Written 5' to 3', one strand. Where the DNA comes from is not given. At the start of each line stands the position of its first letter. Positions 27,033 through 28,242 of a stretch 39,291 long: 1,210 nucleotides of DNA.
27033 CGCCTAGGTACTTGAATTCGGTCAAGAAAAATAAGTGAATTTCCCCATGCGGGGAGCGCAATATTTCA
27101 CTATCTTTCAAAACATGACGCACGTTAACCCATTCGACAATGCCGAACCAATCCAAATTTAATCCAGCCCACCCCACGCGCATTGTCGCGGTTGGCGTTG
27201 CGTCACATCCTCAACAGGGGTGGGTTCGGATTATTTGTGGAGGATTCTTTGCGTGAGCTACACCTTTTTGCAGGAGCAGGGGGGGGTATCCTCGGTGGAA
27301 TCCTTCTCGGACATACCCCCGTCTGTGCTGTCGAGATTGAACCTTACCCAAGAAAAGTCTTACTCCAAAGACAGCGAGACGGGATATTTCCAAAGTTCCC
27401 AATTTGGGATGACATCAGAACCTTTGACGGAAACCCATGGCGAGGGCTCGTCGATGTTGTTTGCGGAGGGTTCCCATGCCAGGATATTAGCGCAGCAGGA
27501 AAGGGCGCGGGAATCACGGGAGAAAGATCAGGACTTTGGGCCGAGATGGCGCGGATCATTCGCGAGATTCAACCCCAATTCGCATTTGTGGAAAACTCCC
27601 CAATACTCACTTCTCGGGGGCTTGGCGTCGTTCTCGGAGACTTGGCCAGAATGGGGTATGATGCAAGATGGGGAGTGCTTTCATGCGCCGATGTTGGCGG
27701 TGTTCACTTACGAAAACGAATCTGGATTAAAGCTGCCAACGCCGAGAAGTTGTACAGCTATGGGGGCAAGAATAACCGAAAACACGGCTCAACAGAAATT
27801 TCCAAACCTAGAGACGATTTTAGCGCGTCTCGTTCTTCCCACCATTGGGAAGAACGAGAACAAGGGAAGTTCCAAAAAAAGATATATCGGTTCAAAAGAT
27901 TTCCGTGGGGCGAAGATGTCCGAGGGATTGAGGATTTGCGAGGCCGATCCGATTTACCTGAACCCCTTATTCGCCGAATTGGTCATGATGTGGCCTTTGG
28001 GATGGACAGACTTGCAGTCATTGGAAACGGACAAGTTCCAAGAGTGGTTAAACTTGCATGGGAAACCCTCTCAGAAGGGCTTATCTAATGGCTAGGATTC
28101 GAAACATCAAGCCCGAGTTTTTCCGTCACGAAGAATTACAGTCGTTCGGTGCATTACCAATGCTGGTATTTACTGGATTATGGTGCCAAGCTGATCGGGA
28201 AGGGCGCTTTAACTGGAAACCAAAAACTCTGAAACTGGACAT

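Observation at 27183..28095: C5-cytosine methyltransferase gene holds a second open frame (+1) along its whole length, carrying the motif IX/TRD elements the main frame lacks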

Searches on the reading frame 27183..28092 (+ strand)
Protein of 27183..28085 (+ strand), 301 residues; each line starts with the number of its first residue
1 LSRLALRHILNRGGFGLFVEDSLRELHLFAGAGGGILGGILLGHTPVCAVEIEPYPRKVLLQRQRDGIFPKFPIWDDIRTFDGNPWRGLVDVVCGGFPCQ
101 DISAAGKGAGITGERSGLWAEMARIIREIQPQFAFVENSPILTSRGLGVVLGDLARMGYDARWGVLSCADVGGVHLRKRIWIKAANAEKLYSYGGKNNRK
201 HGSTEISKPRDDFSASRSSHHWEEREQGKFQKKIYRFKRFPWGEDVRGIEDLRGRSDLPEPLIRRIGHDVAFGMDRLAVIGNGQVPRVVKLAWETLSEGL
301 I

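Call 3: search_protein_families(library=pfam, proteins=[window:27183-28085:+, window:27220-28092:+], max_evalue=1)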
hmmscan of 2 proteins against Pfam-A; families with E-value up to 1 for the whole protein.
window:27183-28085:+ (301 aa): 1 family
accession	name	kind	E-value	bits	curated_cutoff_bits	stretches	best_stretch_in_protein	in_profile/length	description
PF00145.23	DNA_methylase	-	3.1e-30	106.1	22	1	26-211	4-190/324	C-5 cytosine-specific DNA methylase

window:27220-28092:+ (291 aa): 0 families

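Call 12: search_protein_families(library=phrogs, proteins=[window:27249-28085:+, window:27253-28092:+], max_evalue=0.01)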
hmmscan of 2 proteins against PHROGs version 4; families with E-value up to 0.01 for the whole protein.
window:27249-28085:+ (279 aa): 5 families
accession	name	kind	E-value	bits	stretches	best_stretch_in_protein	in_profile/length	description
phrog_363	-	other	2e-64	218.8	1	1-274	54-312/327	DNA methyltransferase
phrog_116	-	other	5e-39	135.2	1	4-158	211-367/779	DNA methyltransferase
phrog_29583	-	other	4.9e-26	92.5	1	20-160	31-186/468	DNA methyltransferase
phrog_32758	-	other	4.2e-19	69.8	1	127-276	7-149/154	DNA methyltransferase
phrog_5999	-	other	6.9e-06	27.1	1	5-98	7-101/109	DNA methyltransferase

window:27253-28092:+ (280 aa): 4 families
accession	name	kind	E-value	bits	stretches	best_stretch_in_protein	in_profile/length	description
phrog_1008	-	other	3.9e-17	63.6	1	67-209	37-178/329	DNA methyltransferase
phrog_26627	-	unknown function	3.9e-09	37.6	1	235-270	34-69/71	-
phrog_35493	-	unknown function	2.4e-07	31.9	1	240-270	36-66/68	-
phrog_16143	-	other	0.0012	19.4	1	124-159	78-113/139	DNA methyltransferase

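Call 14: find_homologous_proteins(query=window:27253-28092:+, max_evalue=0.001)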
Query window:27253-28092:+ (280 aa): 370 proteins with E <= 0.001 among 1045 candidates; the best 120 are listed.
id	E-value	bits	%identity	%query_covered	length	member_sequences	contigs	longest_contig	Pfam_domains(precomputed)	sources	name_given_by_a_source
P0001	2.9e-188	642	100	100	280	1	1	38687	-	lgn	-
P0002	2.0e-98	347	61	97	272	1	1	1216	-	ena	-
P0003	2.0e-94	334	60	98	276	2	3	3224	-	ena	-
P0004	2.6e-92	327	53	100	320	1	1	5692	-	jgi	jgi:hypothetical protein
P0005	2.9e-92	327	53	85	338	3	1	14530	-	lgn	-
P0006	4.2e-92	326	58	97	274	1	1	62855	-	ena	-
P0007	1.3e-90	321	59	96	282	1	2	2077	-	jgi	-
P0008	4.5e-90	320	56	96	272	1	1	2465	-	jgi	jgi:hypothetical protein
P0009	2.6e-89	317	56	97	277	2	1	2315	-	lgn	-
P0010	3.3e-89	317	50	88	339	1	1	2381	-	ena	-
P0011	1.4e-87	312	58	96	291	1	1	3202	-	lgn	-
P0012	3.4e-87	310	57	95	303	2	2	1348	-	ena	-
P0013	5.4e-87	310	57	95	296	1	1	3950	-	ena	-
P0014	5.7e-87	310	54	96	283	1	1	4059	-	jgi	jgi:hypothetical protein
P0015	7.4e-87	309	51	86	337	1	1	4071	-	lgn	-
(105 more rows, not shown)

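Call 18: find_related_loci(query=window:27253-28092:+, collection=viral_contigs, flank=1500)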
Query window:27253-28092:+ (280 aa) in viral_contigs; peptide patterns used: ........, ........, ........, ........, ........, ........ (x = any residue, [..] = any of these).
41 stretches matched a pattern; 37 encode a relative of the query (tblastn E <= 1e-3); 37 distinct loci.
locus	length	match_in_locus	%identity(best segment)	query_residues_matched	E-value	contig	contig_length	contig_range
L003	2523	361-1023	45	17-271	6e-63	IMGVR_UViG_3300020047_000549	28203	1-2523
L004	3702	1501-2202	45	1-278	3e-58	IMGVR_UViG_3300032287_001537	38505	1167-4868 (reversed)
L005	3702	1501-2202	45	1-278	2e-58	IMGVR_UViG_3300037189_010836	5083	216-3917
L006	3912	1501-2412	38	1-269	3e-53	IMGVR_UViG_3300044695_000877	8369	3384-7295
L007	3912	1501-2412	38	1-269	3e-53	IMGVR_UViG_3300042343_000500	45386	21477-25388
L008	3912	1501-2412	38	1-269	3e-53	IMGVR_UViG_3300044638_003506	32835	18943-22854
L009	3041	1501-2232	41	7-271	8e-49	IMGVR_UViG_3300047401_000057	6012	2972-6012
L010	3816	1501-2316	39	1-270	2e-44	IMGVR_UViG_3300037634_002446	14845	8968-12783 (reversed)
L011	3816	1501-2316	39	1-270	2e-44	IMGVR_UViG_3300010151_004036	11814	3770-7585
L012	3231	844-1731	37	1-271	5e-42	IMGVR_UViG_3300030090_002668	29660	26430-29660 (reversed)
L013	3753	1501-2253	40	1-275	8e-42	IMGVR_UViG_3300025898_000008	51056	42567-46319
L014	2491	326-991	39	1-270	1e-41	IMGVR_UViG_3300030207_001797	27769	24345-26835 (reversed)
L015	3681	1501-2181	37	1-270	2e-40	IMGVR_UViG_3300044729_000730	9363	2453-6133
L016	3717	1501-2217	38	1-272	5e-40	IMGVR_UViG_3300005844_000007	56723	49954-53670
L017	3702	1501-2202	36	1-271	2e-37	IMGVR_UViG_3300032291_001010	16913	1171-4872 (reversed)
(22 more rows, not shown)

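Call 20: find_related_loci(query=window:27249-28085:+, collection=viral_contigs, flank=1500)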
Query window:27249-28085:+ (279 aa) in viral_contigs; peptide patterns used: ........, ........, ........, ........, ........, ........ (x = any residue, [..] = any of these).
156 stretches matched a pattern; 156 encode a relative of the query (tblastn E <= 1e-3); the best 80 are kept; 80 distinct loci.
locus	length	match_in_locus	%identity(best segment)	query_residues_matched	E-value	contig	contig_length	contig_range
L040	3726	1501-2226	62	1-276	8e-96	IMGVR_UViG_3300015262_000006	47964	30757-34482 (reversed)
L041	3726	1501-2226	62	1-276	4e-96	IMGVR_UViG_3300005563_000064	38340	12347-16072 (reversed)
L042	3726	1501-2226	62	1-276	2e-95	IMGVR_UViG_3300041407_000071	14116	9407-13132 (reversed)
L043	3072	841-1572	60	1-278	1e-95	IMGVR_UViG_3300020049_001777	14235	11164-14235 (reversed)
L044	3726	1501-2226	62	1-276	2e-95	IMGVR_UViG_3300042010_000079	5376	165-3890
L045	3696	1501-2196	59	1-276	2e-87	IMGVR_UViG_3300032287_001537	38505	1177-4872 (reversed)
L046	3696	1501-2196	59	1-276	2e-87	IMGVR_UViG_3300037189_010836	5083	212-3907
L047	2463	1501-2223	59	1-274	1e-87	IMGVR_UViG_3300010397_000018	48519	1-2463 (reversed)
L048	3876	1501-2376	58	1-277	2e-86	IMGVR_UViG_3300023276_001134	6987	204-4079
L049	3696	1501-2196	59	1-276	8e-86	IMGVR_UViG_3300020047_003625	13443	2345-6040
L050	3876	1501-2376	53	1-278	5e-85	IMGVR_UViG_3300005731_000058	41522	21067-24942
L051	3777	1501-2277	54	1-274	7e-83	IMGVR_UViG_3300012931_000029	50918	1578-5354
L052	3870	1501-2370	52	1-276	3e-82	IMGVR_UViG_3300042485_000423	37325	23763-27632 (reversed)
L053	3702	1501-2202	51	1-278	2e-82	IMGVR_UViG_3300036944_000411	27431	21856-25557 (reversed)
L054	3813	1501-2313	56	1-278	8e-82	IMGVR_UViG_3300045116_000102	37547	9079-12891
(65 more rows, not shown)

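Call 29: search_solved_structures(query=A1, max_evalue=10, show_alignments=3)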
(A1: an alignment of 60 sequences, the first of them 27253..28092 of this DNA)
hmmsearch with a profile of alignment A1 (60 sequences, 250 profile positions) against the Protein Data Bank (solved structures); distinct sequences matched with E-value up to 10: 1.
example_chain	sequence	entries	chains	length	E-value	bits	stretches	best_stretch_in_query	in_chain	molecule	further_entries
9fia_B4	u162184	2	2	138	0.49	13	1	175-240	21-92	CHCH domain-containing protein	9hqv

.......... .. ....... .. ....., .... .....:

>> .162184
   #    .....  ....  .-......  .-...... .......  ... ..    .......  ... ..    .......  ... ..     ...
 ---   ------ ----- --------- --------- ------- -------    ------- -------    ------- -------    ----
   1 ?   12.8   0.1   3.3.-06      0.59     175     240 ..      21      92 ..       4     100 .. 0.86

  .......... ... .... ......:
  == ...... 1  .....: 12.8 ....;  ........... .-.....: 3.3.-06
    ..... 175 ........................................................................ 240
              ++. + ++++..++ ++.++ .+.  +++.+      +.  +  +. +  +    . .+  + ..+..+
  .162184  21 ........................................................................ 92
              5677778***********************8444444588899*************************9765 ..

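Call 30: search_solved_structures(query=window:27249-28085:+, max_evalue=0.001, show_alignments=1)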
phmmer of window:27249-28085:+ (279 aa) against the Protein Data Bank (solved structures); distinct sequences matched with E-value up to 0.001: 32.
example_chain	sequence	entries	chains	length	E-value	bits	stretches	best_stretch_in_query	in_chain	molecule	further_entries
10mh_A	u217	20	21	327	1.4e-10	44.2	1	4-160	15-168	PROTEIN (CYTOSINE-SPECIFIC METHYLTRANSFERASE HHAI) | HaeIII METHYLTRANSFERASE | Modification methylase HhaI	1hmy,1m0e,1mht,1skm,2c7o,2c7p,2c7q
1svu_A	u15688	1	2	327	1.4e-10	44.2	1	4-160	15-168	Modification methylase HhaI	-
1fjx_A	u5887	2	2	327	1.4e-10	44.2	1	4-160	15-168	HHAI DNA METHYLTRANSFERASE | MODIFICATION METHYLASE HHAI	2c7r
2i9k_A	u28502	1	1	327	1.7e-10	43.8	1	4-160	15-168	Modification methylase HhaI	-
2uyh_A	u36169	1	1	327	2.6e-10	43.2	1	4-160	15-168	MODIFICATION METHYLASE HHAI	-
2zcj_A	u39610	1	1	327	3.6e-10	42.8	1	4-160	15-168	Modification methylase HhaI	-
2uz4_A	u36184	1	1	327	5.8e-10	42.1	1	4-160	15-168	MODIFICATION METHYLASE HHAI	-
2uyc_A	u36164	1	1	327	6e-10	42.1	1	4-160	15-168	MODIFICATION METHYLASE HHAI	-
2z6q_A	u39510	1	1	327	7.4e-10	41.8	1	4-159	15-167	Modification methylase HhaI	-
2z6u_A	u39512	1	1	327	9.2e-10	41.5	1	4-160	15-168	Modification methylase HhaI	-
2z6a_A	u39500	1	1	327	2.5e-09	40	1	4-160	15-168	Modification methylase HhaI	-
1dct_A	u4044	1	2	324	2.9e-07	33.3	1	4-160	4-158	PROTEIN (MODIFICATION METHYLASE HAEIII)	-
3g7u_A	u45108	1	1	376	3.9e-06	29.6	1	4-122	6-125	Cytosine-specific methyltransferase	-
3ubt_Y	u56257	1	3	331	7.5e-06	28.6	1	4-160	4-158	Modification methylase HaeIII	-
5gut_A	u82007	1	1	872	3.9e-05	26.3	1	63-168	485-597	DNA (cytosine-5)-methyltransferase 1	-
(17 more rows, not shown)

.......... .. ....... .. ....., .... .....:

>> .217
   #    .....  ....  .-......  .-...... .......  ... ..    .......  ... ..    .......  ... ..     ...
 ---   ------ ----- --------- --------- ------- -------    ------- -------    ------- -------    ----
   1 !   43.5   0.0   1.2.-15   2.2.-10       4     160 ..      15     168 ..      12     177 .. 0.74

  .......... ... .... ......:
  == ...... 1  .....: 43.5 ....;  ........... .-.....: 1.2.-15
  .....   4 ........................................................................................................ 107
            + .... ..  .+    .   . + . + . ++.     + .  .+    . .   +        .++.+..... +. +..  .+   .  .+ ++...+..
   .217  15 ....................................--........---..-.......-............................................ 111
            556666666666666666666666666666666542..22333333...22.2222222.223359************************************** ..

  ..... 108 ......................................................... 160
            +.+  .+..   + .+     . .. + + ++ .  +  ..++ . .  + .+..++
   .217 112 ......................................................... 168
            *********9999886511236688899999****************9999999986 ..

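Call 35: predict_structure(alignment_id=A1)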
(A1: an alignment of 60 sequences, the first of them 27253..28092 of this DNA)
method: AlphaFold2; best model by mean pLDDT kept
length: 280 residues; sequences in the alignment: 60
mean_pLDDT: 56.6   pTM: 0.27
mean pLDDT of the five models: 56.6, 52.1, 51.0, 50.7, 50.5
residues with pLDDT >= 90: 0; 70-90: 69; 50-70: 99; < 50: 112
segments of 3 or more residues with pLDDT < 50: 1-3, 13-15, 30-89, 122-126, 149-167, 196-201, 203-206, 218-220
pLDDT, mean of each block of 10 residues (from residue 1): 49 52 60 42 40 39 39 38 43 71 84 68 50 71 66 38 46 67 64 50 50 51 52 69 77 69 78 63
secondary structure, 60 per line:
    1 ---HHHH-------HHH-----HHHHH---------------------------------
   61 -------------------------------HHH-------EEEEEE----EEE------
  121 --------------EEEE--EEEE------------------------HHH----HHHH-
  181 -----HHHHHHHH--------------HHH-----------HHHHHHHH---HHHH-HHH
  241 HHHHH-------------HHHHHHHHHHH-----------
elements in order: H4-7 H23-27 E102-107 E112-114 E135-138 E141-144 H176-179 H186-193 H222-229 H233-236 H238-245 H259-269

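Call 36: search_protein_representatives(alignment_id=A1)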
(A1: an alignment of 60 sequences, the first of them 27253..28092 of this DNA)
Query: 60 sequences, 250 profile positions. Proteins with E-value up to 0.001 (for the whole library): 24163; up to 1e-10: 15063; up to 1e-30: 5106. The best 150 are listed.
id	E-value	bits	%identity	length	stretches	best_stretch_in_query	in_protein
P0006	3.3e-111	387.1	-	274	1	1-239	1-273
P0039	1.1e-109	382.1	-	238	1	1-238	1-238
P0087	1.6e-107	375.0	-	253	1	3-241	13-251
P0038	2.6e-106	371.1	-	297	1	12-242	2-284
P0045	8.0e-105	366.2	-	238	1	1-237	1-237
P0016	2.5e-104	364.5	-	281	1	1-237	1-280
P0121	1.2e-103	362.4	-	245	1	1-243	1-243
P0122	2.1e-102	358.3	-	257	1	1-242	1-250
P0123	2.5e-101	354.7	-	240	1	1-238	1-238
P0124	2.6e-101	354.6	-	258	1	4-241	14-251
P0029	3.2e-100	351.1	-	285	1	4-241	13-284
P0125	6.2e-100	350.2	-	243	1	1-239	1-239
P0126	1.1e-99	349.4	-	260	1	1-241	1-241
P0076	1.6e-96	339.0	-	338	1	1-249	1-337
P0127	6.2e-96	337.0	-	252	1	1-239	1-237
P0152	2.5e-88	312.1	-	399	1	7-246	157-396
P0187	2.0e-85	302.6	-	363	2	1-180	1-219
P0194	5.5e-85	301.2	-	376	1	1-243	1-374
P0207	2.1e-84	299.3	-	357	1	1-237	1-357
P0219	6.3e-84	297.7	-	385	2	1-205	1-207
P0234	2.9e-83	295.6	-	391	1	1-236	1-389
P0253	2.4e-82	292.5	-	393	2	1-184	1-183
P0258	3.3e-82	292.1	-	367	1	1-239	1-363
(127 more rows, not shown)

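Call 37: search_dna_similar(query=window:27253-28092:+, collection=phages, mode=protein, max_rows=60, rows=spread, max_evalue=0.001)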
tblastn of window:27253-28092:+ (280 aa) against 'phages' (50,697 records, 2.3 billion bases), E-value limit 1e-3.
Records with a match: 77; places in all: 77; records where one place covers at least 80% of the query: 14.
Best place of each record, by identity: <60% 77.
By first word of the organism name: Mycobacterium 30; Stenotrophomonas 7; Propionibacterium 6; Vibrio 5; Bacteriophage 5; Ralstonia 4; Porphyromonas 4; Bacteroides 3; Caudoviricetes 2; Microcystis 2; and 7 more.
By host as written in the record: Mycobacterium smegmatis mc2 155 23; - 5; Stenotrophomonas maltophilia B28B 5; Propionibacterium freudenreichii 4; Mycobacterium smegmatius mc2 155 4; Vibrio cyclitrophicus 3; Mycobacterium smegmatis mc#155 3; Vibrio lentus 2; and 23 more.
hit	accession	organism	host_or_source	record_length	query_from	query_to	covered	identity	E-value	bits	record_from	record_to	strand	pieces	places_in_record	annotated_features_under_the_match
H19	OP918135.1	Vibrio phage vB_VviC_ZQ26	Vibrio cyclitrophicus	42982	1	269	96%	33.1%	3e-23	105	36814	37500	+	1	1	DNA-cytosine methyltransferase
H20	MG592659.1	Vibrio phage 1.291.O._10N.286.55.F6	Vibrio cyclitrophicus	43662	1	269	96%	33.1%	3e-23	104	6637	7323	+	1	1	hypothetical protein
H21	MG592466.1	Vibrio phage 1.091.O._10N.286.52.B12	Vibrio lentus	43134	1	269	96%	32.6%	3e-19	93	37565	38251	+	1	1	C-5 cytosine-specific DNA methylase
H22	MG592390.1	Vibrio phage 1.003.O._10N.286.48.A2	Vibrio lentus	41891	1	269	96%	32.2%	2e-19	94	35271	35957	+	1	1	C-5 cytosine-specific DNA methylase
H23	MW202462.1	Caudoviricetes sp.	Manatee Spring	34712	40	271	83%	37.1%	3e-33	134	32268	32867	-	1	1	cytosine specific methyltransferase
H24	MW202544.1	Bacteriophage sp.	Manatee Spring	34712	40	271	83%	37.1%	3e-33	134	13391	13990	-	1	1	cytosine specific methyltransferase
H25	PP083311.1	Pseudomonas phage VB_PaD_phPA-G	Pseudomonas aeruginosa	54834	1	269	96%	29.7%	3e-15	81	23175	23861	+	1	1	hypothetical protein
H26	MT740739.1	Ralstonia phage Gerry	Ralstonia pseudosolanacearum I-33 ...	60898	1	272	97%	27.2%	1e-8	62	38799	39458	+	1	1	hypothetical protein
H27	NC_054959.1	Ralstonia phage Gerry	Ralstonia pseudosolanacearum I-33 ...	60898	1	272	97%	27.2%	1e-8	62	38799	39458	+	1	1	hypothetical protein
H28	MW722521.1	Salmonella phage S9-5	Salmonella enterica subsp. enterica ...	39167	32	269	85%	30.3%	6e-15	81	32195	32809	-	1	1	DNA cytosine methyltransferase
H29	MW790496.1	Salmonella phage vB_SalP_ABTNLsp11242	Salmonella enterica subsp. enterica ...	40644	32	269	85%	30.3%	6e-15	81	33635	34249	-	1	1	DNA cytosine methyltransferase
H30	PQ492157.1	Stenotrophomonas phage S72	Stenotrophomonas maltophilia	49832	103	270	60%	41.4%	4e-28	119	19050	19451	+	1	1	hypothetical protein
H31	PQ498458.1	Stenotrophomonas phage SBP4phi2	Stenotrophomonas maltophilia B28B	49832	103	270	60%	41.4%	4e-28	119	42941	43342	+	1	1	hypothetical protein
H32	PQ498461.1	Stenotrophomonas phage SBP3.1phi2.1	Stenotrophomonas maltophilia B28B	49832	103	270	60%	41.4%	4e-28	119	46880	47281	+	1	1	hypothetical protein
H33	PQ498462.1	Stenotrophomonas phage SBP3.1phi2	Stenotrophomonas maltophilia B28B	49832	103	270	60%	41.4%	4e-28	119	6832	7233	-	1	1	hypothetical protein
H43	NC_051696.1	Mycobacterium phage Phasih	Mycobacterium smegmatis mc2 155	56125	54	190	49%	31.7%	1e-6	56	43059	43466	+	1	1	DNA methyltransferase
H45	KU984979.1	Propionibacterium phage PFR1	Propionibacterium freudenreichii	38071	103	213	40%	36.5%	8e-4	47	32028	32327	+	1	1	hypothetical protein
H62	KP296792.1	Bacteriophage Lily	Paenibacillus larvae ATCC 9545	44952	193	259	24%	44.8%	5e-8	60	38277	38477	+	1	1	DNA-cytosine methyltransferase | hypothetical protein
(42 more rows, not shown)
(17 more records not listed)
